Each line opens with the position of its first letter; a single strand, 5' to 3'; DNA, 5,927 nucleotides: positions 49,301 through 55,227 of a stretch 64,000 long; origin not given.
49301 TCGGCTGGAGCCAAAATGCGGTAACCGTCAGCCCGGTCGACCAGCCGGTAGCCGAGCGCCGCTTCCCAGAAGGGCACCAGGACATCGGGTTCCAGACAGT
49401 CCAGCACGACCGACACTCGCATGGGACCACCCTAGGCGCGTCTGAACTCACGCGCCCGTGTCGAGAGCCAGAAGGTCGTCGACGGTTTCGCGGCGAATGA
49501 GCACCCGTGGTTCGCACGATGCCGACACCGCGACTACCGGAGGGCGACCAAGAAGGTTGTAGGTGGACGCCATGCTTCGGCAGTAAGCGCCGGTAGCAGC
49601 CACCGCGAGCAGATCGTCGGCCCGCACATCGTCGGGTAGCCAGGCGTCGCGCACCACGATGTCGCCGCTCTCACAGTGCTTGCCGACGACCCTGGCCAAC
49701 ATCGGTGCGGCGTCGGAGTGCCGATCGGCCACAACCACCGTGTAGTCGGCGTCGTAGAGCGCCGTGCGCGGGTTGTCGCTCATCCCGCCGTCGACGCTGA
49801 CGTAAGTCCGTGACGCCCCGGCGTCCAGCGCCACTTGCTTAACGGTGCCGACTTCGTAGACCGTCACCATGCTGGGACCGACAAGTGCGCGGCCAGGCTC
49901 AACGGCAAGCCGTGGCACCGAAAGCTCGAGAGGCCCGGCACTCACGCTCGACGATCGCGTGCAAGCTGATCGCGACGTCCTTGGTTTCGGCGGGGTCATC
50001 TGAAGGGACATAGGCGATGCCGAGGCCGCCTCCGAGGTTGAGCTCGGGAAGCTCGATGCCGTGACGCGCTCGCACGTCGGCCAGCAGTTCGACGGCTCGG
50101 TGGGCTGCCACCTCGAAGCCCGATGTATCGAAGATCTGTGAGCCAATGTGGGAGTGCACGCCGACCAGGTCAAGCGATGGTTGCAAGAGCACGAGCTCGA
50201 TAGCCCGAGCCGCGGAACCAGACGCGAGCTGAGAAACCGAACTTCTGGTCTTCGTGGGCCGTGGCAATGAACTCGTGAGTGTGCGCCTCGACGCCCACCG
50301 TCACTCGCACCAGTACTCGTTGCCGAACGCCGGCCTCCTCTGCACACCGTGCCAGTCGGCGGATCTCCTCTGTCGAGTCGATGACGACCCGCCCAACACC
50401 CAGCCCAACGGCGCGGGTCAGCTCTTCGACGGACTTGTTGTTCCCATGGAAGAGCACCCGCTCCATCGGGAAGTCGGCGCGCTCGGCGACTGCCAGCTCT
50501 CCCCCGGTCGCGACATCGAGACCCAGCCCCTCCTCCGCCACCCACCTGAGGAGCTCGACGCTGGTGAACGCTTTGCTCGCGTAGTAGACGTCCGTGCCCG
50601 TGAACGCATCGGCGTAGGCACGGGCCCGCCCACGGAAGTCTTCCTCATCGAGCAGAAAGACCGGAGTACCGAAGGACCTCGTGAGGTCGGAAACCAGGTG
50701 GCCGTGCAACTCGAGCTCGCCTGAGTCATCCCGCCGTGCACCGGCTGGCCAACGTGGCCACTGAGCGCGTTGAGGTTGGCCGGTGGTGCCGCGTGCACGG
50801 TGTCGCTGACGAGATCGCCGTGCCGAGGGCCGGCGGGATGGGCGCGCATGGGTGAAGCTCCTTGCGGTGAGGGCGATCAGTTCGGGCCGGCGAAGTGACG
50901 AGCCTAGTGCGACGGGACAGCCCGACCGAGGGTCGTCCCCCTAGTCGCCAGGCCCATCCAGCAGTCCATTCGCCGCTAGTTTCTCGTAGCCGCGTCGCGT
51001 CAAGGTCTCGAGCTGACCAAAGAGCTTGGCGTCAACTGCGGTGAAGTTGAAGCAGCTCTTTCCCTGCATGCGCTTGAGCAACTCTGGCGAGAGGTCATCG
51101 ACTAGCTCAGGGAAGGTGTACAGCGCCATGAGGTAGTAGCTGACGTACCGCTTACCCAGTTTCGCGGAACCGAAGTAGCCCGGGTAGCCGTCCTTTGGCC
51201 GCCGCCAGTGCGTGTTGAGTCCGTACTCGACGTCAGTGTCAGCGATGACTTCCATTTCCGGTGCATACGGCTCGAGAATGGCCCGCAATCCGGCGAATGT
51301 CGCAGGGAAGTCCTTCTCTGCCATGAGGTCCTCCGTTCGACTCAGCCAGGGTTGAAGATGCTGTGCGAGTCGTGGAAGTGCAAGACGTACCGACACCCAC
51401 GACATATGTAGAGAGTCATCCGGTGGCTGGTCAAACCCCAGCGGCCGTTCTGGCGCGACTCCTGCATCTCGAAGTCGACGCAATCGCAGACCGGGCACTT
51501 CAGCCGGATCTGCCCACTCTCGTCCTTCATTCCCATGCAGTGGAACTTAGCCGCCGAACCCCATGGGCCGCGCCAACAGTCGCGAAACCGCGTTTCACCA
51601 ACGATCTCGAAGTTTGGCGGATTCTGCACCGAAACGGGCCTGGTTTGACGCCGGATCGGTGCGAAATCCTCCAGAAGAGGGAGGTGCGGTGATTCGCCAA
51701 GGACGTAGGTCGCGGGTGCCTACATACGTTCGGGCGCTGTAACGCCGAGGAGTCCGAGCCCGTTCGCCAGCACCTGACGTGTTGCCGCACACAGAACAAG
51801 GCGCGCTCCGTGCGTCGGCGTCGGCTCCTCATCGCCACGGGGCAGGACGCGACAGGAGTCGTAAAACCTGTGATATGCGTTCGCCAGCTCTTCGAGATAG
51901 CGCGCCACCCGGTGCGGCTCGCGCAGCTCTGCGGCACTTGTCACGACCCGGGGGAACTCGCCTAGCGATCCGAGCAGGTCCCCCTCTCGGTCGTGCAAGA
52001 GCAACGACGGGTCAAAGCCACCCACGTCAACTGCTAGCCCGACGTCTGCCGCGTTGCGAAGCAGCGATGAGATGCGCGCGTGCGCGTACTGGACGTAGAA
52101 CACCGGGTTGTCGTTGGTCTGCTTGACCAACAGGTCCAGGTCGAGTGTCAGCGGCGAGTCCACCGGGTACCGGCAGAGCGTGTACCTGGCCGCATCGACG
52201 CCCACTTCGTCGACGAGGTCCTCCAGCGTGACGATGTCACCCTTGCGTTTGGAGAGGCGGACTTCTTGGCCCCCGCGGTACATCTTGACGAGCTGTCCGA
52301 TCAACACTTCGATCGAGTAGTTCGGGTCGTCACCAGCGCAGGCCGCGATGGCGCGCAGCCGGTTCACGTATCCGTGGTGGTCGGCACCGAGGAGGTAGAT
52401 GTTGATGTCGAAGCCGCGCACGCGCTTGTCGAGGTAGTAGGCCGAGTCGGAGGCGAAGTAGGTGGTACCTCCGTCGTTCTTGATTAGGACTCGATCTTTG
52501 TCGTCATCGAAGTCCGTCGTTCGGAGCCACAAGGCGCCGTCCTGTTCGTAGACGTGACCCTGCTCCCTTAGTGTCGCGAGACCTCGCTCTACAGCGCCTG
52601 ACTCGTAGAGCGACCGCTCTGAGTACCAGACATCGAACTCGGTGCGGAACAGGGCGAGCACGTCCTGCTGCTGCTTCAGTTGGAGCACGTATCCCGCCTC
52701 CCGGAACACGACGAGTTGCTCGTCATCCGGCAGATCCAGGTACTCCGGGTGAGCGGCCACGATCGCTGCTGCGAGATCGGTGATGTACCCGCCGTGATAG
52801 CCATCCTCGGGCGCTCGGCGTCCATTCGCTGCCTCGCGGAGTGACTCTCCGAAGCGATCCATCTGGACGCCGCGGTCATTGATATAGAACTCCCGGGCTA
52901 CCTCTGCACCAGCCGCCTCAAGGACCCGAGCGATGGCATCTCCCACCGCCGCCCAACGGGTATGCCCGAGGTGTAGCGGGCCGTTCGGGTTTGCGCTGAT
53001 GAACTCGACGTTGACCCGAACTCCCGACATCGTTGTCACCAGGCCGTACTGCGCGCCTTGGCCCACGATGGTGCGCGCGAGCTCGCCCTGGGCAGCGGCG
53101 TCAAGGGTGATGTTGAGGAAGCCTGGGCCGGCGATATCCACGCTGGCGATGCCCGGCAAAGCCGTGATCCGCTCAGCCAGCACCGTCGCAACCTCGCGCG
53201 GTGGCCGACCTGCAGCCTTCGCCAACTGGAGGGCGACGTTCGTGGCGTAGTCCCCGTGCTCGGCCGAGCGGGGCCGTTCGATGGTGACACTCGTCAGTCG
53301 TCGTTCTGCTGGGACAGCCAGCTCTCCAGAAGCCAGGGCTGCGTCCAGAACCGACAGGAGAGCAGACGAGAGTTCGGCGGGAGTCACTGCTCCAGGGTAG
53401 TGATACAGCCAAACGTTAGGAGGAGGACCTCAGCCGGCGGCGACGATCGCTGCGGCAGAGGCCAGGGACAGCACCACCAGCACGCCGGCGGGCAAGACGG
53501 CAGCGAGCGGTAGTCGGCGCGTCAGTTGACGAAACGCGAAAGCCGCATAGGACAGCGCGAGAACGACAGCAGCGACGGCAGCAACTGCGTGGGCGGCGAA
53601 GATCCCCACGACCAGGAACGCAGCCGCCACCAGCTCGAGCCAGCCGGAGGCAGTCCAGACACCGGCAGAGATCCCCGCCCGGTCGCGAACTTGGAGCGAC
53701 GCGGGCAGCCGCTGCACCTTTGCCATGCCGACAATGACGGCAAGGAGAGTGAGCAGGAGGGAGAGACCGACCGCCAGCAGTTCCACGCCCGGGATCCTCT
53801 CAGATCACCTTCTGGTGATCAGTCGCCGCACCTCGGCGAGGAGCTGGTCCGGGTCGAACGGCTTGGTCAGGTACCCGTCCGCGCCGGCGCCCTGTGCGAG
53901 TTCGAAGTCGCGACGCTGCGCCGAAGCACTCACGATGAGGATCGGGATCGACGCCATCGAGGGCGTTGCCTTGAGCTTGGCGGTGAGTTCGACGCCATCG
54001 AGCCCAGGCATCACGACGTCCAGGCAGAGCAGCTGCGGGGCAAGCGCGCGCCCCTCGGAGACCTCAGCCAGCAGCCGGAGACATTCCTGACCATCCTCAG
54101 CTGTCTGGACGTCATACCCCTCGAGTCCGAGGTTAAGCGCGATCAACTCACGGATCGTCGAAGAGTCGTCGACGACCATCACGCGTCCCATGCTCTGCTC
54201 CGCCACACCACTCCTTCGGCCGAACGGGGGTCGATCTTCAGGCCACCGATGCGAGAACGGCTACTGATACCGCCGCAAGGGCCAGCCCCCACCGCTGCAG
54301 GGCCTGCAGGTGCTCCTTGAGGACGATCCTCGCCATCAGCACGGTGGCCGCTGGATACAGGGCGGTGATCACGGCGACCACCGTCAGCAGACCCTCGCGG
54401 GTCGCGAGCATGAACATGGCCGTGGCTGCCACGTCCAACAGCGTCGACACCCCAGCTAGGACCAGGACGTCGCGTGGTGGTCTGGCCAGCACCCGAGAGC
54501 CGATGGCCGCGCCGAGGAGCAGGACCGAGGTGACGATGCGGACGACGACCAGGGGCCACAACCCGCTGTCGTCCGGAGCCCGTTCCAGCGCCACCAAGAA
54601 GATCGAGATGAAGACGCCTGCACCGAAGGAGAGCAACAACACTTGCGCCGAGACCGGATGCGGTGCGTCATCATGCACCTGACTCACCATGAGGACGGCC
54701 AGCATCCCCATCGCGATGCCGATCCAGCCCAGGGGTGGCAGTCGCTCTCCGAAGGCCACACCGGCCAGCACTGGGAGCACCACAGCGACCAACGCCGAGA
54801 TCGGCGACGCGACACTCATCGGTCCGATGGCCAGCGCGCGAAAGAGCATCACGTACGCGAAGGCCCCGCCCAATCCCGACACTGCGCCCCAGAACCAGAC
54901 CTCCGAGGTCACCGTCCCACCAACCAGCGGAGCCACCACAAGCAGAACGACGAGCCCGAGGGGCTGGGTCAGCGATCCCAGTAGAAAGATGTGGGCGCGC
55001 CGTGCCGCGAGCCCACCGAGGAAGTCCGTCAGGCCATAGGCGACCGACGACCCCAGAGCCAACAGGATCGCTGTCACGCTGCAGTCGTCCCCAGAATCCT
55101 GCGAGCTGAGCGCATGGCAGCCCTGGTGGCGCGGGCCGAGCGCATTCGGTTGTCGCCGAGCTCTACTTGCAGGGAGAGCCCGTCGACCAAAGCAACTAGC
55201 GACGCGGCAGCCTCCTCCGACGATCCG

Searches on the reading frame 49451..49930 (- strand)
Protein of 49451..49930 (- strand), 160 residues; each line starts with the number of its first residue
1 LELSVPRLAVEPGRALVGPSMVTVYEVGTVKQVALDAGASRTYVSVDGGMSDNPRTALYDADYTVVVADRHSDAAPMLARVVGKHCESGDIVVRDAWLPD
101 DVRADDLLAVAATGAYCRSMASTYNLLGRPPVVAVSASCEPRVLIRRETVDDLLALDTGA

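Call 62: search_protein_families(library=ncbifam, proteins=[window:49451-49930:-], max_evalue=0.00001)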
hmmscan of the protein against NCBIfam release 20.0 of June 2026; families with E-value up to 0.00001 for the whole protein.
seq(160 aa): 4 families
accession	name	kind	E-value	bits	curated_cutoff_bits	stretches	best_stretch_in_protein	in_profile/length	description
TIGR01048.1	lysA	equivalog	1.2e-50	172.2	297.9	1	6-157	272-416/417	diaminopimelate decarboxylase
NF006515.0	PRK08961.1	equivalog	4.2e-21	74.6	802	1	7-127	737-851/861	bifunctional aspartate kinase/diaminopimelate decarboxylase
NF052544.1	OrLyDeCDokD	equivalog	1e-09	37.5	700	1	8-158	300-460/461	ornithine/lysine decarboxylase DokD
TIGR03099.1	dCO2ase_PEP1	hypoth_equivalog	1.9e-07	30.5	478.45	1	6-133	269-394/398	pyridoxal-dependent decarboxylase, exosortase A system-associated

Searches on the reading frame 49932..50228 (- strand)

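Call 62: search_protein_families(library=ncbifam, proteins=[window:49932-50228:-], max_evalue=0.00001)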
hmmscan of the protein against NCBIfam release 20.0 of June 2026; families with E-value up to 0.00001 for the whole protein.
seq(99 aa): 6 families
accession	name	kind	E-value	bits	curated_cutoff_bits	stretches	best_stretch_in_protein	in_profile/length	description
TIGR01048.1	lysA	equivalog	1.7e-21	76.2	297.9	1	6-97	176-266/417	diaminopimelate decarboxylase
TIGR03099.1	dCO2ase_PEP1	hypoth_equivalog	4.7e-11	42.4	478.45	1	16-95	182-261/398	pyridoxal-dependent decarboxylase, exosortase A system-associated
TIGR01273.1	speA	equivalog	6.4e-08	31.5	624.1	1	24-90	241-305/624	arginine decarboxylase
NF003763.0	PRK05354.1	equivalog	3.9e-07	29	369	1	24-77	249-301/636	biosynthetic arginine decarboxylase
NF052544.1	OrLyDeCDokD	equivalog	5.3e-07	28.6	700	1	6-84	193-271/461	ornithine/lysine decarboxylase DokD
NF006515.0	PRK08961.1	equivalog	7.4e-07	27.5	802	1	17-92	659-729/861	bifunctional aspartate kinase/diaminopimelate decarboxylase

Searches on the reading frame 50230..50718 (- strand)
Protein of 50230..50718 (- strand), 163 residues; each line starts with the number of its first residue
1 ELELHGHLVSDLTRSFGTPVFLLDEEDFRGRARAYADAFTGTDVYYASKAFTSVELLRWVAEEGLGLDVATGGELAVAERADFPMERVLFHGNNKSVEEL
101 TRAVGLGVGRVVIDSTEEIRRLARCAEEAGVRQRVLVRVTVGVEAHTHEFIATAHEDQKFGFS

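Call 62: search_protein_families(library=ncbifam, proteins=[window:50230-50718:-], max_evalue=0.00001)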
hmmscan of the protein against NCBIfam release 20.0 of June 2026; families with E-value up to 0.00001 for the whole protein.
seq(163 aa): 5 families
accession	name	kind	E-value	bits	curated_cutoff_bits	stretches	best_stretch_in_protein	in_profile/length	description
TIGR01048.1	lysA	equivalog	5.5e-52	176.7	297.9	1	2-162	9-171/417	diaminopimelate decarboxylase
TIGR03099.1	dCO2ase_PEP1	hypoth_equivalog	1.7e-18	66.9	478.45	1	1-144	7-151/398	pyridoxal-dependent decarboxylase, exosortase A system-associated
NF052544.1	OrLyDeCDokD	equivalog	2.5e-15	56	700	1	3-156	27-183/461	ornithine/lysine decarboxylase DokD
NF006515.0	PRK08961.1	equivalog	2.9e-13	48.7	802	1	16-162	501-644/861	bifunctional aspartate kinase/diaminopimelate decarboxylase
NF041039.1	FslC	exception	1.3e-07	30.8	500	1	9-141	19-154/418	rhizoferrin biosystnesis N-citrylornithine decarboxylase FslC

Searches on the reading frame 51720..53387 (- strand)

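Call 46: search_protein_families(library=pfam, proteins=[window:51720-53387:-], max_evalue=0.00001)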
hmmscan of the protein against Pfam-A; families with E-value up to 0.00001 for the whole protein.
window:51720-53387:- (555 aa): 4 families
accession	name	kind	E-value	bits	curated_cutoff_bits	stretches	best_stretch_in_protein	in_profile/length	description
PF05746.21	DALR_1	-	3.6e-34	117.8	22.3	1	432-555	1-117/117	DALR anticodon binding domain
PF00750.26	tRNA-synt_1d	-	3.6e-22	79.3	23.3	1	117-395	14-298/349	tRNA synthetases class I (R), catalytic domain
PF03485.21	Arg_tRNA_synt_N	-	5.3e-21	75.5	21.5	1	22-95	15-85/85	Arginyl tRNA synthetase N terminal domain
PF00133.28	tRNA-synt_1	-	2.5e-06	27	22.7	0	325-408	326-406/414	tRNA synthetases class I (I, L, M and V)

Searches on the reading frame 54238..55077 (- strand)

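Call 46: search_protein_families(library=pfam, proteins=[window:54238-55077:-], max_evalue=0.00001)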
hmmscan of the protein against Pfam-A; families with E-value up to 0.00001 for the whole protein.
window:54238-55077:- (279 aa): 1 family
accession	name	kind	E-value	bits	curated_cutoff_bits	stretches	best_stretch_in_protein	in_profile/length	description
PF00892.27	EamA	-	2.2e-18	67.3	28.2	2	2-132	2-134/135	EamA-like transporter family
